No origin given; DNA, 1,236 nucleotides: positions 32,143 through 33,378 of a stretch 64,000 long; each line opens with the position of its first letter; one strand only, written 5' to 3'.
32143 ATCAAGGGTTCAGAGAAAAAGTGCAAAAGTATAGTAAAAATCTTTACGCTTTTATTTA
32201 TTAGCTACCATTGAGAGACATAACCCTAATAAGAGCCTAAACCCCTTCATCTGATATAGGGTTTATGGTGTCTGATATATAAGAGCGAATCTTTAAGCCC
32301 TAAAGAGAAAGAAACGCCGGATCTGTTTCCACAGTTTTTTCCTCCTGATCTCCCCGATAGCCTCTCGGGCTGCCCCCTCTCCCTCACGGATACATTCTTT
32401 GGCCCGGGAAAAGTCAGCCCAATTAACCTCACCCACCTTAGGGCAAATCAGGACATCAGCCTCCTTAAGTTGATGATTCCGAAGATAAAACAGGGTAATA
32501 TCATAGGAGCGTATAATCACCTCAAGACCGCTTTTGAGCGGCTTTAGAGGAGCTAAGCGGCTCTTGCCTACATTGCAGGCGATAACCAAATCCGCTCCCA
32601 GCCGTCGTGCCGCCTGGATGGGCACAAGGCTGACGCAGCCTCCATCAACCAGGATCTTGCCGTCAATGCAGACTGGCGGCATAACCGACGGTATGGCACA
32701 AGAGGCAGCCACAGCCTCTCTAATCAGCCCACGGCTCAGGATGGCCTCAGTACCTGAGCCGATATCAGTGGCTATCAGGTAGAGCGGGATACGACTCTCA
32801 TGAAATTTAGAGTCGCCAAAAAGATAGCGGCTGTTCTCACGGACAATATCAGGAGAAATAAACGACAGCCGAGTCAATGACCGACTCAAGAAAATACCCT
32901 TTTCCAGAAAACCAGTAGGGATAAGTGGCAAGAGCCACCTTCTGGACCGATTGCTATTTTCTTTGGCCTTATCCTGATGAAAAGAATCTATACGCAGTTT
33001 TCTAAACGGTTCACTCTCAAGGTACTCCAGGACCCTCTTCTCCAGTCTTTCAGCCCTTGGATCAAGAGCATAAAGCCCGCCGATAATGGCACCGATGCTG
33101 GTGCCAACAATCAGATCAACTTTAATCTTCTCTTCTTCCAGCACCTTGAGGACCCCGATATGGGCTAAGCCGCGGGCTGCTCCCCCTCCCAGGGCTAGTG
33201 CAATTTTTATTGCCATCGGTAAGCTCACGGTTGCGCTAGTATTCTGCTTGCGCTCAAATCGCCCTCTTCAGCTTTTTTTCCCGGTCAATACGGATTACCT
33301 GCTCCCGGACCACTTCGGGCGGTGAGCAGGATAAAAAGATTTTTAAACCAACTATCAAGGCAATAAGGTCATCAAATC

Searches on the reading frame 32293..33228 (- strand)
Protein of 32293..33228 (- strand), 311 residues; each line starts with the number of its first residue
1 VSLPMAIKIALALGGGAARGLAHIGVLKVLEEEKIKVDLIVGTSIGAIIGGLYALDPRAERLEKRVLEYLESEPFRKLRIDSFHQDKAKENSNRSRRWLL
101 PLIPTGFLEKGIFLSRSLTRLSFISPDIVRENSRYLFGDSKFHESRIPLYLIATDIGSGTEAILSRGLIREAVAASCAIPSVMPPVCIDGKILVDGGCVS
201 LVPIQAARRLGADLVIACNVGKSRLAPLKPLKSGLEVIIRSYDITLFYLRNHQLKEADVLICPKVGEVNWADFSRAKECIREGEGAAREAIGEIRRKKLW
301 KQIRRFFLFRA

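Call 28: search_protein_families(library=pfam, proteins=[window:32293-33228:-], max_evalue=0.00001)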
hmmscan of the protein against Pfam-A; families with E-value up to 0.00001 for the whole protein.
window:32293-33228:- (311 aa): 1 family
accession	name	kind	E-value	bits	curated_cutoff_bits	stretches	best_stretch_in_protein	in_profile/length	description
PF01734.28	Patatin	-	4.4e-33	115.5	27.7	1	11-207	1-190/191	Patatin-like phospholipase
